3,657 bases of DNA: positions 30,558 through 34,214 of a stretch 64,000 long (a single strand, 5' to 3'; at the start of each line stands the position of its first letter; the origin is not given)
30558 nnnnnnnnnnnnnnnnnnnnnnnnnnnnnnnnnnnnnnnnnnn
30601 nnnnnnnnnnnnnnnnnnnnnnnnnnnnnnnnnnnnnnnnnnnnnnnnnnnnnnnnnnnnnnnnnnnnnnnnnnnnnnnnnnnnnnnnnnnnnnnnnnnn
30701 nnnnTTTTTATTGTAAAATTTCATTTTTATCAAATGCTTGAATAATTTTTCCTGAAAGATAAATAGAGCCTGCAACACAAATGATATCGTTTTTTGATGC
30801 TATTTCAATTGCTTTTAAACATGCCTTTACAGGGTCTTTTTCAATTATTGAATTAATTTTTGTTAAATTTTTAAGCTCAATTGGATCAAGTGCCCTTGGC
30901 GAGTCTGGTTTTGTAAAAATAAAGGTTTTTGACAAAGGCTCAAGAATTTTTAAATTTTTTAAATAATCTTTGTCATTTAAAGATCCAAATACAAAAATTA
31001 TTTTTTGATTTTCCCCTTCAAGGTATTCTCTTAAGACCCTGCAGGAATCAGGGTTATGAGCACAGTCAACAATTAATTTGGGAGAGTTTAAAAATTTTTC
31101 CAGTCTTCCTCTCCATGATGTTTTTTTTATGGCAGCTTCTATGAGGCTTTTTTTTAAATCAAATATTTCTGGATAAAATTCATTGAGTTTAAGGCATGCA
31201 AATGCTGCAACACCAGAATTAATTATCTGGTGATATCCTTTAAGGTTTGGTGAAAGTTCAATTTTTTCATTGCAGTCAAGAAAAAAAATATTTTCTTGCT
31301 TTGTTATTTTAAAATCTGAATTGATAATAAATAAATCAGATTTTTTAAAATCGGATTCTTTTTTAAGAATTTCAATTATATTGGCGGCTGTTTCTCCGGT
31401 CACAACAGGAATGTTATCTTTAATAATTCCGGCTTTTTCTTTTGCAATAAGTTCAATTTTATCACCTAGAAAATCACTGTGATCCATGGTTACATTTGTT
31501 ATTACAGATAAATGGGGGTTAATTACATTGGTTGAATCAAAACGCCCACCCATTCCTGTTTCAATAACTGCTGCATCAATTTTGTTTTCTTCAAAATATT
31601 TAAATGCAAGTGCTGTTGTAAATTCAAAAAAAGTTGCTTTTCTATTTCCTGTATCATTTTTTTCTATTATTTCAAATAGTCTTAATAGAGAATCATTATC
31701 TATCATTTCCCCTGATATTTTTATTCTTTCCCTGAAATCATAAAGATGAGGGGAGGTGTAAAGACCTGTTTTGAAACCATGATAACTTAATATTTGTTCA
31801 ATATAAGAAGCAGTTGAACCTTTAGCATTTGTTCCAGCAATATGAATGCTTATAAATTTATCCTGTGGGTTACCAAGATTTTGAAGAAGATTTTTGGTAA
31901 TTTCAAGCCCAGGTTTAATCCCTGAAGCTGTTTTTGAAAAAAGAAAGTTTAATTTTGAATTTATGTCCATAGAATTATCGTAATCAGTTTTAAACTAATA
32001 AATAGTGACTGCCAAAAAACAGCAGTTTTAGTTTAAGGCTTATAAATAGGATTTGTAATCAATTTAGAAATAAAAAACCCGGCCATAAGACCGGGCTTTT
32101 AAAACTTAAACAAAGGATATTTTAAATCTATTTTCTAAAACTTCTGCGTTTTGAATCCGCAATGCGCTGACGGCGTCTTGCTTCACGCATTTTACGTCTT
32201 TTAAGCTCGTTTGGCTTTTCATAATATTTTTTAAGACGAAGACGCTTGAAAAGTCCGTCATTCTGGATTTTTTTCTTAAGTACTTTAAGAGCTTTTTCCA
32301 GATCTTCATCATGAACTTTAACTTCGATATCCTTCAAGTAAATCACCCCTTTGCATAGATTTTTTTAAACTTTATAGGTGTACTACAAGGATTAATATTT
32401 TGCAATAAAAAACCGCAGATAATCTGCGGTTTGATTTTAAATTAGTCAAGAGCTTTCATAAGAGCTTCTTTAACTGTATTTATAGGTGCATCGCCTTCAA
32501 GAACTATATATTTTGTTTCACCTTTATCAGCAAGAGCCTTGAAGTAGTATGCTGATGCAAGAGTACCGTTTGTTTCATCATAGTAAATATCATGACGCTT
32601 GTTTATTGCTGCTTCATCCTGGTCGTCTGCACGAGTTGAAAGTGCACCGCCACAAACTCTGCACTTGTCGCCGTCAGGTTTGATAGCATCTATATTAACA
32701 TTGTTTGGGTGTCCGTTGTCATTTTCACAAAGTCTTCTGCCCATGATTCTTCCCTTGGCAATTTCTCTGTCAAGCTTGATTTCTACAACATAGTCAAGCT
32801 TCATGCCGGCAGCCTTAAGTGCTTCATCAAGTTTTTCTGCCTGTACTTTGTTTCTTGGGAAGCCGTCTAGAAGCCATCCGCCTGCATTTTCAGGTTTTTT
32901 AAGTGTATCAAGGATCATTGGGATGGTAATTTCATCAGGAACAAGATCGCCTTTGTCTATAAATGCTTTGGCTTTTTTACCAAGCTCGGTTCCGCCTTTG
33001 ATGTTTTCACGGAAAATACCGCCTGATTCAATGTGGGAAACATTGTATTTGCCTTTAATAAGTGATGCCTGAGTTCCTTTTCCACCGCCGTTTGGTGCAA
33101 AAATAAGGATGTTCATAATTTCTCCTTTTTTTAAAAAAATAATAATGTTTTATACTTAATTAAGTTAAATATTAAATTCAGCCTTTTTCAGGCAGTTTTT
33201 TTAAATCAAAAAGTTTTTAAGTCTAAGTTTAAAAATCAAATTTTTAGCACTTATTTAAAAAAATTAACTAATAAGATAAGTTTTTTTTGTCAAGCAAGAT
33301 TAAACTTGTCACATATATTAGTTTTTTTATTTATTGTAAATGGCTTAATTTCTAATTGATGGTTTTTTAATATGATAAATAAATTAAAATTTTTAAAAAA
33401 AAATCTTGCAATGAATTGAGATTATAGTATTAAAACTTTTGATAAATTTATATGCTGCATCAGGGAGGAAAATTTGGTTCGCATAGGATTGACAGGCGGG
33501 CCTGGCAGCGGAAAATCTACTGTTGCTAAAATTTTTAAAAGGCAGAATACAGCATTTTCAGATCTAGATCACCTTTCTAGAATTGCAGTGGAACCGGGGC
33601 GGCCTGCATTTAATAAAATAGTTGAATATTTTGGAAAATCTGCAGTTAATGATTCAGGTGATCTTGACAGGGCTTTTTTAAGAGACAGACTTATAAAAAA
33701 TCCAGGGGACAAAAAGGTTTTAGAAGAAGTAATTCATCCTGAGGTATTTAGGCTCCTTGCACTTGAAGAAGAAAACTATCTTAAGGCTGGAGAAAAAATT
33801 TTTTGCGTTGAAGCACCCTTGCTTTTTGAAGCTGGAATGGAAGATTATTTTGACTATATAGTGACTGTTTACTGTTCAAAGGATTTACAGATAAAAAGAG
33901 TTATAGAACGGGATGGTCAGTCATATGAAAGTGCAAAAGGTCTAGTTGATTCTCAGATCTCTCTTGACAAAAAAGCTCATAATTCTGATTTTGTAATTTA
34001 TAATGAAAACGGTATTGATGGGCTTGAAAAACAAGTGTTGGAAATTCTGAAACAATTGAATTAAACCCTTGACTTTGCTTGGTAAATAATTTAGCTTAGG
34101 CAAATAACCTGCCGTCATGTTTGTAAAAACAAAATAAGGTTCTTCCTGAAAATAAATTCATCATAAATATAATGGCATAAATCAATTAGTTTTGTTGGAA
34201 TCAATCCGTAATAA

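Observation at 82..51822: Dispersed ~145-bp self-complementary intergenic repeat (family A): about 10 copies in 64 kb and no transposase in sight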

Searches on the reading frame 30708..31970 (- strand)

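Call 56: search_protein_families(library=pfam, proteins=[window:30708-31970:-], max_evalue=0.000001)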
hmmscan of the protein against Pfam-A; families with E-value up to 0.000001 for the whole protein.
window:30708-31970:- (420 aa): 2 families
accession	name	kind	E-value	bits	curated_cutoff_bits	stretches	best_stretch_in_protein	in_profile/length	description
PF02875.26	Mur_ligase_C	-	6.9e-14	53.2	28.4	1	288-402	1-126/127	Mur ligase, glutamate ligase domain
PF08245.18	Mur_ligase_M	-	7.3e-12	46.1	24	1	44-258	1-199/200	Mur ligase middle domain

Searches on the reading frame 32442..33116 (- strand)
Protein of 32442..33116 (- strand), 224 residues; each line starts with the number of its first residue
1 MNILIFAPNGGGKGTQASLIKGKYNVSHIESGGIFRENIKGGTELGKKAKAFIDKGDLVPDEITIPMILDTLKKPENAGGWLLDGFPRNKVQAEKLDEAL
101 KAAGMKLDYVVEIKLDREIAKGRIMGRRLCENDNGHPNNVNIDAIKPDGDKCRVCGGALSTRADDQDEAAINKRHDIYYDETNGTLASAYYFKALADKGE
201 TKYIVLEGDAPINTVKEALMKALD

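Call 56: search_protein_families(library=pfam, proteins=[window:32442-33116:-], max_evalue=0.000001)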
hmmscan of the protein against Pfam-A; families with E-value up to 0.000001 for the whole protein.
window:32442-33116:- (224 aa): 2 families
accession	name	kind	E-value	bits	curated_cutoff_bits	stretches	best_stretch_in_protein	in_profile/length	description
PF00406.28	ADK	-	2.1e-40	138.7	26.8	1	8-186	4-143/151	Adenylate kinase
PF13207.12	AAA_17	-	3e-19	70.1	27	1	8-127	3-122/136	AAA domain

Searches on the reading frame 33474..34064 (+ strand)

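Call 56: search_protein_families(library=pfam, proteins=[window:33474-34064:+], max_evalue=0.000001)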
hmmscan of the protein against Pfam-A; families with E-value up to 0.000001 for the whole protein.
window:33474-34064:+ (196 aa): 1 family
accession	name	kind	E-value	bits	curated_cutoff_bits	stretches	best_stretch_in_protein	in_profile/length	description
PF01121.26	CoaE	-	9.6e-46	156.2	27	1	4-181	3-178/180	Dephospho-CoA kinase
